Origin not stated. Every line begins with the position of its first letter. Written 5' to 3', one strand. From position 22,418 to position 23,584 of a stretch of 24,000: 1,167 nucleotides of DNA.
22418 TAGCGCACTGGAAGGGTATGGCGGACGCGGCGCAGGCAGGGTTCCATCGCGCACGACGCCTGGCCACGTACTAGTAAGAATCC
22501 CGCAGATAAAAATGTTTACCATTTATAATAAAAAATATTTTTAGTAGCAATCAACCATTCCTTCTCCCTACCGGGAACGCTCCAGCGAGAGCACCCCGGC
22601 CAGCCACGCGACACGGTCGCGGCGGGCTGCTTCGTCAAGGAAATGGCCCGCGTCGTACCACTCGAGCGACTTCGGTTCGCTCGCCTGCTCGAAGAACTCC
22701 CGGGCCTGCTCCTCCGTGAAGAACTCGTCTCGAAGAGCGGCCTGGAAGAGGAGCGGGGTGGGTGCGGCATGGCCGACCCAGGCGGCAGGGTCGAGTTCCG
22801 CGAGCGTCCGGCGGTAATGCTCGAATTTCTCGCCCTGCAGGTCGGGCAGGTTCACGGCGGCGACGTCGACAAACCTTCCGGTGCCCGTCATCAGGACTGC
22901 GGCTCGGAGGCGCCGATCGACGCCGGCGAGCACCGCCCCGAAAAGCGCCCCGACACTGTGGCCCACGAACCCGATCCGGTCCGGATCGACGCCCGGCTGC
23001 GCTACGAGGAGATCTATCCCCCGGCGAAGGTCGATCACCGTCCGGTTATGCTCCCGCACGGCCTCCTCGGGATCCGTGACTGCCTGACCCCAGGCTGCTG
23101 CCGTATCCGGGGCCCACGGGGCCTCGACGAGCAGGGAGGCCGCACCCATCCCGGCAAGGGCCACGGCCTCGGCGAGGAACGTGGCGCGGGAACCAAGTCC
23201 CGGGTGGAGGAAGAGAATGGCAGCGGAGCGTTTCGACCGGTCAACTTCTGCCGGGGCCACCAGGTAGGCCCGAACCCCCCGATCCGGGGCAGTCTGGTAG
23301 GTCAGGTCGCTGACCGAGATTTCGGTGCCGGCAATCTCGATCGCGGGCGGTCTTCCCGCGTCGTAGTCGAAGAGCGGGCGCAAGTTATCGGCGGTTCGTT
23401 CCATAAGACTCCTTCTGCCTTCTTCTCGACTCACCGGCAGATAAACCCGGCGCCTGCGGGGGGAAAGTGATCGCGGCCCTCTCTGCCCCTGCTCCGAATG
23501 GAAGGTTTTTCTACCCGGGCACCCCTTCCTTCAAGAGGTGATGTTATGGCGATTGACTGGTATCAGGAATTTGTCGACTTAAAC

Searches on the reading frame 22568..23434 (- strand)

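Call 52: search_protein_families(library=ncbifam, proteins=[window:22568-23434:-], max_evalue=0.01)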
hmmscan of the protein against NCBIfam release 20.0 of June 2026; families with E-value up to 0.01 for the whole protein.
window:22568-23434:- (288 aa): 4 families
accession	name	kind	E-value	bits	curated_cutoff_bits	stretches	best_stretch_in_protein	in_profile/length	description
NF033523.0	lasso_peptidase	equivalog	7.1e-06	25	400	1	92-220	431-563/638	Atxe2 family lasso peptide isopeptidase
NF050058.1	e_dPHAscl_type1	hypoth_equivalog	7.9e-05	22.3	150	1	53-183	7-135/276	extracellular catalytic domain type 1 short-chain-length polyhydroxyalkanoate depolymerase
NF053518.1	DipepPtdsDpp5Prph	equivalog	0.0019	16.8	900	1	41-179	396-534/655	dipeptidyl-peptidase Dpp5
NF007857.0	PRK10566.1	equivalog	0.0035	17.2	201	1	66-242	23-203/249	esterase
